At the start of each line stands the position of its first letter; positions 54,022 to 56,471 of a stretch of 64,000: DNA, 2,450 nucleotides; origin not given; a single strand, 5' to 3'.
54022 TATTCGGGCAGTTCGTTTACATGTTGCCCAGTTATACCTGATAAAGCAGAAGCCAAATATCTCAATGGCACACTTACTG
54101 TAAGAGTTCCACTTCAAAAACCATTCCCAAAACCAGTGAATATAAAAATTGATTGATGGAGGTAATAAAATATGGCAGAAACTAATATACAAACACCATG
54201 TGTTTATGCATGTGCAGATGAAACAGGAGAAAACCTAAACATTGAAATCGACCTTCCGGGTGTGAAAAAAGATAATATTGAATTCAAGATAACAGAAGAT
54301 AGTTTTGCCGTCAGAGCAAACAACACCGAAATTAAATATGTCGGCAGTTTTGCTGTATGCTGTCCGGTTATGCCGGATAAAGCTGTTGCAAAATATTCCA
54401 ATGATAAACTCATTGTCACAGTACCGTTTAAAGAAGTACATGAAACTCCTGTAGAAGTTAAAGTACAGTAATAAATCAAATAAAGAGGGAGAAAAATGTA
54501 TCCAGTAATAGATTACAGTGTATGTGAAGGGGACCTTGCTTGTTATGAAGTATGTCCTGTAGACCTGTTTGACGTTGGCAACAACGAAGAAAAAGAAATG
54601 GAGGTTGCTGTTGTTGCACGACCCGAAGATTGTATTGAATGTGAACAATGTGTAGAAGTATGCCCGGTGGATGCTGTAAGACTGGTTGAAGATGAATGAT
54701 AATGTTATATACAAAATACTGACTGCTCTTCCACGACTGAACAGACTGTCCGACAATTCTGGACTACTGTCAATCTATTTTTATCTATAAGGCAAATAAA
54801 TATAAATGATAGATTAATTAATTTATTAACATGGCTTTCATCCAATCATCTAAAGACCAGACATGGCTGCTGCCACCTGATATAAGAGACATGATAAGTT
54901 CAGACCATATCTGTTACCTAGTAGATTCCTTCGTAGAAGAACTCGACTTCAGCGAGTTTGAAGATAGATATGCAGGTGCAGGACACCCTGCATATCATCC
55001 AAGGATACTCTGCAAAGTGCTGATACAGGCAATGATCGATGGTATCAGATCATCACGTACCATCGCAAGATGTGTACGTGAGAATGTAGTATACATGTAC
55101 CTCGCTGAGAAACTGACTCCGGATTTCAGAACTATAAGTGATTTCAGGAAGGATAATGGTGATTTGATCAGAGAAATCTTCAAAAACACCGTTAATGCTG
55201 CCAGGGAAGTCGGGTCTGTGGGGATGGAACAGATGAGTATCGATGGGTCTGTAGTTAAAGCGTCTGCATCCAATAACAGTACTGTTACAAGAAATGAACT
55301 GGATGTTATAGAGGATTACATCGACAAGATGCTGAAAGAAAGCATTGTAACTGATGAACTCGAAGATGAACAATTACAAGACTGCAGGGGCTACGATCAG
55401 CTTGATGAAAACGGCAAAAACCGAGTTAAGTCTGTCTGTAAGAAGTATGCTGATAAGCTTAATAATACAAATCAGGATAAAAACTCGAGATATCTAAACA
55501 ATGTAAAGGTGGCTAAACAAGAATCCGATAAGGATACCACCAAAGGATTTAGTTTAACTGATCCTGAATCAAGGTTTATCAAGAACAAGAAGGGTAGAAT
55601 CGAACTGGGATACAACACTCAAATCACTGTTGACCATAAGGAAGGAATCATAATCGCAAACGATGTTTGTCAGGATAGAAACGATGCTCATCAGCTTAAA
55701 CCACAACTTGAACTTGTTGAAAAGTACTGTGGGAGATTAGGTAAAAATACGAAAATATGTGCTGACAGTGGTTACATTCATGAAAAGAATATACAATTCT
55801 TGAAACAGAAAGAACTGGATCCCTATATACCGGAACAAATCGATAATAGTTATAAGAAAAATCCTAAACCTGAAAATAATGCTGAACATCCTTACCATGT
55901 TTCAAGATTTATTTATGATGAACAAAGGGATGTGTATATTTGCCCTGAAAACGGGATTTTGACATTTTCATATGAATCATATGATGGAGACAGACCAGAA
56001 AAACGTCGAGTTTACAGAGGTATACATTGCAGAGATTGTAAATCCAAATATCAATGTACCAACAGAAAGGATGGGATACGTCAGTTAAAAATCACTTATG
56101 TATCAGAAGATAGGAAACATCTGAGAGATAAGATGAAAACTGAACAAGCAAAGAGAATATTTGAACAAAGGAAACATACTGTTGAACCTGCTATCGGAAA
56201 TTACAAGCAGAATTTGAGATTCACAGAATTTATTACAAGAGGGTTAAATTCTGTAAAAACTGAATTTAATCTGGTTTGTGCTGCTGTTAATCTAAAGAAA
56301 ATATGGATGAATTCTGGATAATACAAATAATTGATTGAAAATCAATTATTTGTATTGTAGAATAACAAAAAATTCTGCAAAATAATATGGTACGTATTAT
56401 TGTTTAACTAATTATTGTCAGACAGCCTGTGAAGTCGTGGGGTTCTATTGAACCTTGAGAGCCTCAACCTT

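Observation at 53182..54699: Operon of four minimal Cys-Cys-Pro-Val alpha-crystallin proteins plus a ferredoxin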

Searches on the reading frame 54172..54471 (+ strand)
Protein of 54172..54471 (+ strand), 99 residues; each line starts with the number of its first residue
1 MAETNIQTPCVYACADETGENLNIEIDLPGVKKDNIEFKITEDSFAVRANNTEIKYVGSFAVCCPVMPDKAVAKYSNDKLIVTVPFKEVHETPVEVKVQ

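Call 3: search_protein_families(library=pfam, proteins=[window:54172-54471:+], max_evalue=1)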
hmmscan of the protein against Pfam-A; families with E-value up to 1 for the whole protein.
window:54172-54471:+ (99 aa): 4 families
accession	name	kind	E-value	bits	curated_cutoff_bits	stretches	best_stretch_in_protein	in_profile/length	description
PF04969.22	CS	-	5e-05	24.6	21.3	1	17-84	7-76/78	CS domain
PF00011.27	HSP20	-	9e-05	23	20.8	1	17-91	4-92/102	Hsp20/alpha crystallin family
PF18201.7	PIH1_CS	-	0.0023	18.8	23.3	1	13-84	25-97/100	PIH1 CS-like domain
PF17886.7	ArsA_HSP20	-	0.015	15.3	22.5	1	22-51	4-33/63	HSP20-like domain found in ArsA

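Call 5: search_protein_families(library=ncbifam, proteins=[window:54172-54471:+], max_evalue=1)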
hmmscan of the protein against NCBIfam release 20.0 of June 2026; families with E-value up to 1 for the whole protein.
window:54172-54471:+ (99 aa): 3 families
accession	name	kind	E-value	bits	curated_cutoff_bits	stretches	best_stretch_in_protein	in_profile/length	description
NF041800.1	Hsp20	equivalog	1.6e-13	50.6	140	1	8-98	73-161/162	archaeal heat shock protein Hsp20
NF041799.1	Hsp14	equivalog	1.7e-08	34.5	100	1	17-58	25-66/118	archaeal heat shock protein Hsp14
NF042420.1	Hsp18_Clos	equivalog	0.00035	20.6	195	1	16-53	48-85/147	heat shock protein Hsp18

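Call 6: find_homologous_proteins(query=window:54172-54468:+, max_evalue=0.001)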
Query window:54172-54468:+ (99 aa): 5 proteins with E <= 0.001 among 7 candidates.
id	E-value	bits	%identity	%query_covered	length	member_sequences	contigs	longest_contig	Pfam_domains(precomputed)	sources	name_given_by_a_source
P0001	2.9e-55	202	95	100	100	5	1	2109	-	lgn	-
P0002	3.4e-46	173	78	100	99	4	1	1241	PF04969.23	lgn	-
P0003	2.1e-35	138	60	96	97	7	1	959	-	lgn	-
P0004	8.3e-32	127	70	82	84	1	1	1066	-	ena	-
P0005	1.1e-30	123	65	86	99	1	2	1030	PF00011.28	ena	-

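Call 30: search_protein_representatives(alignment_id=A2)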
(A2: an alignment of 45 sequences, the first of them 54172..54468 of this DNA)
Query: 45 sequences, 100 profile positions. Proteins with E-value up to 0.001 (for the whole library): 5533; up to 1e-10: 272; up to 1e-30: 4. The best 150 are listed.
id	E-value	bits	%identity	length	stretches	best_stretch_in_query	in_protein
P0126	7.1e-34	131.9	-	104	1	3-100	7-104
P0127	1.3e-32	127.8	-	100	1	2-99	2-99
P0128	3.1e-32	126.6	-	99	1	5-100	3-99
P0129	3.1e-31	123.4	-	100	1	4-98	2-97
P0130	2.1e-30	120.8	-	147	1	3-100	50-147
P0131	2.7e-30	120.4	-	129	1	3-97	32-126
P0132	4.5e-30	119.7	-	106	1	3-100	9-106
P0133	8.4e-30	118.8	-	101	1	3-100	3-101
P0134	1.4e-29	118.1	-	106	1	3-99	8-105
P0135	2.6e-29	117.2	-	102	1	5-100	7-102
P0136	3.5e-28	113.6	-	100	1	3-99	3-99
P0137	3.6e-28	113.6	-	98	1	5-100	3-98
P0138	5.3e-28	113.0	-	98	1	5-99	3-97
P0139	4.5e-27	110.1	-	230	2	4-99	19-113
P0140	6.2e-27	109.6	-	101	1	3-99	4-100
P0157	5.4e-23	97.0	-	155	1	3-100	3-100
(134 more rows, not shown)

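Call 33: predict_structure(alignment_id=A2)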
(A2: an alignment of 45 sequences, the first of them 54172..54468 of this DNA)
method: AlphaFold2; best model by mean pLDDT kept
length: 99 residues; sequences in the alignment: 45
mean_pLDDT: 92.9   pTM: 0.81
mean pLDDT of the five models: 92.9, 92.5, 92.3, 91.9, 90.1
residues with pLDDT >= 90: 80; 70-90: 16; 50-70: 3; < 50: 0
segments of 3 or more residues with pLDDT < 50: none
pLDDT, mean of each block of 10 residues (from residue 1): 82 92 97 97 97 95 95 97 92 83
secondary structure, 60 per line:
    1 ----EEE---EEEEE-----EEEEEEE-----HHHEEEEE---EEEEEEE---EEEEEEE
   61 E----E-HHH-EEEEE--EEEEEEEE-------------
elements in order: E5-7 E11-15 E21-27 E36-40 E44-50 E54-61 E72-76 E79-86

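Call 36: fold_search(model_id=the predicted structure, library=pdb)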
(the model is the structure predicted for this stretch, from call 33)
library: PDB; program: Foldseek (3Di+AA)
matches with E <= 10: 775; with E <= 0.001: 77
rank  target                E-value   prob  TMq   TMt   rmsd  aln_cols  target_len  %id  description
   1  4rzk_B                1.3e-06  1.00  0.76  0.86   1.6        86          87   22  Crystal structure of Sulfolobus solfataricus Hsp20.1 ACD (released 2015-12-23)
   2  4rzk_A                2.3e-06  1.00  0.78  0.88   1.3        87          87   20  Crystal structure of Sulfolobus solfataricus Hsp20.1 ACD (released 2015-12-23)
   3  3w1z_D                4.1e-06  1.00  0.77  0.69   4.7       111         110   17  Heat shock protein 16.0 from Schizosaccharomyces pombe (released 2013-03-13)
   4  4fei                  4.4e-06  1.00  0.72  0.70   3.9       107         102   18  Hsp17.7 from Deinococcus radiodurans (released 2012-12-26)
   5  3w1z_B                1.1e-05  1.00  0.71  0.50   9.7       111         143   16  Heat shock protein 16.0 from Schizosaccharomyces pombe (released 2013-03-13)
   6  4i88_A                1.3e-05  1.00  0.69  0.61   5.5       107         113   19  R107G HSP16.5 (released 2013-11-13)
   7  3w1z_A                1.8e-05  1.00  0.66  0.50   5.4       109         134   19  Heat shock protein 16.0 from Schizosaccharomyces pombe (released 2013-03-13)
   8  9nvf_M                2.1e-05  1.00  0.72  0.70   2.0        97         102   20  mjHSP16.5 26mer (+lysozyme, 75C) (released 2025-04-16)
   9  3w1z_C                2.5e-05  1.00  0.64  0.49  10.3       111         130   19  Heat shock protein 16.0 from Schizosaccharomyces pombe (released 2013-03-13)
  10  5zul_F                2.7e-05  1.00  0.68  0.61   5.6       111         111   17  Small heat shock protein from Mycobacterium marinum M : Form-3 (released 2019-01-30)
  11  5zul_D                2.8e-05  1.00  0.66  0.63   6.3       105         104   17  Small heat shock protein from Mycobacterium marinum M : Form-3 (released 2019-01-30)
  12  5zs6_A                3.2e-05  1.00  0.69  0.62   5.9       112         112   17  Dodecameric structure of a small Heat Shock Protein from Mycobacterium marinum M: Form-2 (released 2019-01-30)
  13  5zs3_A                3.9e-05  1.00  0.64  0.57   6.4       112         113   19  Small heat shock protein from M. marinum:Form-1 (released 2019-01-30)
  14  9nvf_L                4.1e-05  1.00  0.71  0.68   3.0        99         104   19  mjHSP16.5 26mer (+lysozyme, 75C) (released 2025-04-16)
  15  1shs_A                4.1e-05  1.00  0.73  0.63   4.8       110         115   17  SMALL HEAT SHOCK PROTEIN FROM METHANOCOCCUS JANNASCHII (released 1999-07-30)
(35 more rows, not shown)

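Call 50: search_solved_structures(query=A2, max_evalue=0.01, show_alignments=3)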
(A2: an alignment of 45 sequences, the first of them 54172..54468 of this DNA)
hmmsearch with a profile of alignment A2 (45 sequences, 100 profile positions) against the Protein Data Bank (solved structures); distinct sequences matched with E-value up to 0.01: 18.
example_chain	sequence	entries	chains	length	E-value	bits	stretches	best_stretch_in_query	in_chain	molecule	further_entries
4rzk_A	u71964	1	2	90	7.6e-09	38.7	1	18-85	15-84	Small heat shock protein hsp20 family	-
3w1z_A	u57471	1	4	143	4.1e-07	33.1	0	18-51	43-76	Heat shock protein 16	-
5nms_B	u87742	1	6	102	7.2e-07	32.3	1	18-100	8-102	25.3 kDa heat shock protein, chloroplastic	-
5nms_A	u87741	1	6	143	1.8e-06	31.1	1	18-100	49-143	25.3 kDa heat shock protein, chloroplastic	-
7bzw_1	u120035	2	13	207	5.3e-06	29.6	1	18-100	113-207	Heat shock protein 21, chloroplastic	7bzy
9nvf_A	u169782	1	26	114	1.1e-05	28.6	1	22-92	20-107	Small heat shock protein HSP16.5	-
9nvi_C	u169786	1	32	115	1.1e-05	28.6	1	22-92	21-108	Small heat shock protein HSP16.5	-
1shs_A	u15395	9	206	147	2.6e-05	27.3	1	22-92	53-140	SMALL HEAT SHOCK PROTEIN | Small heat shock protein HSP16.5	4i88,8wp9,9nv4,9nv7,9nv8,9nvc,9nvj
4eld_A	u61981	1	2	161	3.5e-05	26.9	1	22-92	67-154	Small heat shock protein HSP16.5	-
4yl9_A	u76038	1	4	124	3.8e-05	26.8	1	12-90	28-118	Heat shock protein Hsp20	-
4ylc_A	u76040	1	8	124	5.8e-05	26.2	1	12-88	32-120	Heat shock protein Hsp20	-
5zs3_A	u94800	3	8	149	0.0001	25.4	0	18-55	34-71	Molecular chaperone (Small heat shock protein) | Small heat shock protein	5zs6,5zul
4ylb_A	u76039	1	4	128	0.00034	23.8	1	12-90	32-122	Heat shock protein Hsp20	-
2byu_A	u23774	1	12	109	0.0012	22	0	27-95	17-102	HEAT SHOCK PROTEIN 16.9B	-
6ewn_A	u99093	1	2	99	0.0029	20.8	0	17-54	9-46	HspA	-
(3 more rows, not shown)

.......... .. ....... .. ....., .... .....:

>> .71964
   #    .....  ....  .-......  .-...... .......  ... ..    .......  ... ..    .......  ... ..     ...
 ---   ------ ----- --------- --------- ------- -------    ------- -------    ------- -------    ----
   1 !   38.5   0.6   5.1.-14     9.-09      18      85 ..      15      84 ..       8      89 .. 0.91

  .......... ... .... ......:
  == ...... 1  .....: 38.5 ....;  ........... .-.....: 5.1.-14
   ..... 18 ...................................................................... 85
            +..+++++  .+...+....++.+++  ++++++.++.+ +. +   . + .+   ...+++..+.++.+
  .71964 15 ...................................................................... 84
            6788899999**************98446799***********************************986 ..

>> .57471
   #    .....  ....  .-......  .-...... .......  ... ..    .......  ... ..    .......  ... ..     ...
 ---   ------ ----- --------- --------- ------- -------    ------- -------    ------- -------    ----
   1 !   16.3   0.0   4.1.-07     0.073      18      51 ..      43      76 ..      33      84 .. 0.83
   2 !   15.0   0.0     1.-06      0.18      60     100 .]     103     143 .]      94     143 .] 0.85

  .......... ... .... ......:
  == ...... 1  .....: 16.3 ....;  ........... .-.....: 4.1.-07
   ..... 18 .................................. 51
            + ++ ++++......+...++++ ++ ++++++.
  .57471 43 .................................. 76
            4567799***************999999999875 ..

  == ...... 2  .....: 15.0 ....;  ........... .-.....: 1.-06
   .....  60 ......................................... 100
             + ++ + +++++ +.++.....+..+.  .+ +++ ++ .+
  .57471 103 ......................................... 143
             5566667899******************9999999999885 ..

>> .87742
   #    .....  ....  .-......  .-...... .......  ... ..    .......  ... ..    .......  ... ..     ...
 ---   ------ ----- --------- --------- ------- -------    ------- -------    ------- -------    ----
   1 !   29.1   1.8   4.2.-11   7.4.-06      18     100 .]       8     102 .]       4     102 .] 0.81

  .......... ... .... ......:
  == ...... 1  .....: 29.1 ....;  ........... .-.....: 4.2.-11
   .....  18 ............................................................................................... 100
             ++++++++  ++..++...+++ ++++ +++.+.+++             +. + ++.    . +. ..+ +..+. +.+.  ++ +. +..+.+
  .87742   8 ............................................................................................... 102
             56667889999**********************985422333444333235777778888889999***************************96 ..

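Call 51: find_encoding_contigs(protein=P0126, flank=6000, max_places=6)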
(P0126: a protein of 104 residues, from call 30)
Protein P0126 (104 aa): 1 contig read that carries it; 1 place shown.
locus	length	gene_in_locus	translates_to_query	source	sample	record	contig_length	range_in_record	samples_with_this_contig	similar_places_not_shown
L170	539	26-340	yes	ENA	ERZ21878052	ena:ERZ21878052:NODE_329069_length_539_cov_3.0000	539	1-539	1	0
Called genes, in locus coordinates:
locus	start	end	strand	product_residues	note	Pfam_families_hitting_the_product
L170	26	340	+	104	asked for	PF00011:HSP20 (faint)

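Call 52: find_encoding_contigs(protein=P0157, flank=6000, max_places=6)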
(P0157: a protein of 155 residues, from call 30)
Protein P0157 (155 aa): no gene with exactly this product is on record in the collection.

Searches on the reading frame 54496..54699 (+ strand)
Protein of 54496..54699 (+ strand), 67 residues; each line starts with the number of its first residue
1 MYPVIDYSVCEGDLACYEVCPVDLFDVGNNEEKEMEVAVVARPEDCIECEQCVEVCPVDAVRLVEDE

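Call 3: search_protein_families(library=pfam, proteins=[window:54496-54699:+], max_evalue=1)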
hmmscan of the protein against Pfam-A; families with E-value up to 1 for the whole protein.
window:54496-54699:+ (67 aa): 16 families
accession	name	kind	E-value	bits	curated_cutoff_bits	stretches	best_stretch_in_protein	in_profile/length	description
PF00037.32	Fer4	-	8.1e-13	48.1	21.1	2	42-61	4-23/24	4Fe-4S binding domain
PF13237.11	Fer4_10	-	1.6e-11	44.4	25.5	1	3-57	2-53/53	4Fe-4S dicluster domain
PF12838.12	Fer4_7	-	3.1e-10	40.8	27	1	14-60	6-52/52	4Fe-4S dicluster domain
PF12837.12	Fer4_6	-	3.5e-08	33.4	25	2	42-60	5-23/24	4Fe-4S binding domain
PF13187.11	Fer4_9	-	1.4e-07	31.9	27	1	14-60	6-51/52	4Fe-4S dicluster domain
PF12798.12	Fer4_3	-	5.8e-07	30.3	27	2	46-60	1-15/15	4Fe-4S binding domain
PF14697.11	Fer4_21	-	1e-06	29.2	35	1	5-62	3-58/59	4Fe-4S dicluster domain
PF13484.11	Fer4_16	-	4.2e-06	27.9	30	1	46-63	2-19/66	4Fe-4S double cluster binding domain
PF13183.11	Fer4_8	-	1.4e-05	26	27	1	39-59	47-67/68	4Fe-4S dicluster domain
PF12797.12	Fer4_2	-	0.00014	22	24.5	1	42-58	6-22/22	4Fe-4S binding domain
PF12800.12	Fer4_4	-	0.00027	21.5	24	1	43-58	1-16/17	4Fe-4S binding domain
PF25160.1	LdpA_Fe-S-bd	-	0.0007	19.8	27.6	1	15-63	8-45/49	LdpA Fe-S cluster-binding domain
PF13746.11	Fer4_18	-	0.0016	19.1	27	1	31-59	46-74/114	4Fe-4S dicluster domain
PF13534.11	Fer4_17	-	0.0073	17.3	22.2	1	30-59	31-59/61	4Fe-4S dicluster domain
PF13370.11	Fer4_13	-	0.016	16.3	24.5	1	5-60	1-55/58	4Fe-4S single cluster domain of Ferredoxin I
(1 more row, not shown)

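Call 5: search_protein_families(library=ncbifam, proteins=[window:54496-54699:+], max_evalue=1)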
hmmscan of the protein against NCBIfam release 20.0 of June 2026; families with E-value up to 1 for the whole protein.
window:54496-54699:+ (67 aa): 110 families (the best 25 are shown)
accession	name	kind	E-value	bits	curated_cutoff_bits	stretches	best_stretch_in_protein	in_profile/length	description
NF043039.1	HgcAB_like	equivalog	6.6e-10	39.1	285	1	5-61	297-349/350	HgcAB-like fusion protein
NF040864.1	HgcB_ferredoxin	equivalog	7.3e-09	35.4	99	1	7-62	13-62/93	mercury methylation ferredoxin HgcB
NF006221.0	PRK08348.1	subfamily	5.9e-08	32.5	124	1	6-66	42-97/136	NADH-plastoquinone oxidoreductase subunit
TIGR03048.1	PS_I_psaC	equivalog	2.1e-07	31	130.65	1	6-61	6-62/80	photosystem I iron-sulfur center protein PsaC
NF045490.1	FdxA_Protbact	equivalog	2.6e-07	30.9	135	1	14-63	15-57/104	ferredoxin FdxA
NF009053.0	PRK12387.1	subfamily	2.6e-07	30.6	204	1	3-66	33-95/180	formate hydrogenlyase complex iron-sulfur subunit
TIGR01944.1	rnfB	subfamily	3.5e-07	30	68.7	1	4-64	109-163/190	RnfABCDGE type electron transport complex subunit B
NF038196.1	ferrodoxin_EFR1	subfamily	4.5e-07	30.2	75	2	42-65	183-205/242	EFR1 family ferrodoxin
NF042909.1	FMH_DH_FwdF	exception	4.7e-07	29.2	375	1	6-63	255-313/336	tungsten-dependent formylmethanofuran dehydrogenase subunit FwdF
NF045874.1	Vhu_polyferre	exception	1e-06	27.7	600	1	8-63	196-245/381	F420-non-reducing hydrogenase associated-polyferredoxin VhuB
TIGR04395.1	cutC_activ_rSAM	equivalog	1.2e-06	28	360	1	10-65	56-107/309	choline TMA-lyase-activating enzyme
TIGR02936.1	fdxN_nitrog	equivalog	1.9e-06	27.9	80.55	1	5-61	18-87/91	ferredoxin III, nif-specific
NF005415.0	PRK06991.1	equivalog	1.9e-06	27.7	281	1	4-64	81-135/284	electron transport complex subunit RsxB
TIGR02060.1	aprB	equivalog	2e-06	27.7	135.65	1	10-62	10-63/132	adenylyl-sulfate reductase subunit beta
TIGR02512.1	FeFe_hydrog_A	subfamily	5.4e-06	25.5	405.95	1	5-62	4-68/375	[FeFe] hydrogenase, group A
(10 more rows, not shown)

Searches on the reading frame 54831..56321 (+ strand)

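Call 3: search_protein_families(library=pfam, proteins=[window:54831-56321:+], max_evalue=1)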
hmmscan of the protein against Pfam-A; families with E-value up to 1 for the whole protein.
window:54831-56321:+ (496 aa): 4 families
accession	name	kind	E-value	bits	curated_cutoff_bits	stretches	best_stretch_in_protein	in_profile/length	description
PF13751.12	DDE_Tnp_1_6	-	5.3e-27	95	25.1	1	370-492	1-125/125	Transposase DDE domain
PF05598.16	DUF772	-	1.4e-16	60.7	23.1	1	51-119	1-73/74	Transposase domain (DUF772)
PF01609.27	DDE_Tnp_1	-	4.1e-14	53.2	23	1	251-488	26-200/200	Transposase DDE domain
PF13359.12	DDE_Tnp_4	-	0.062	13.4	24.8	1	251-340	23-97/158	DDE superfamily endonuclease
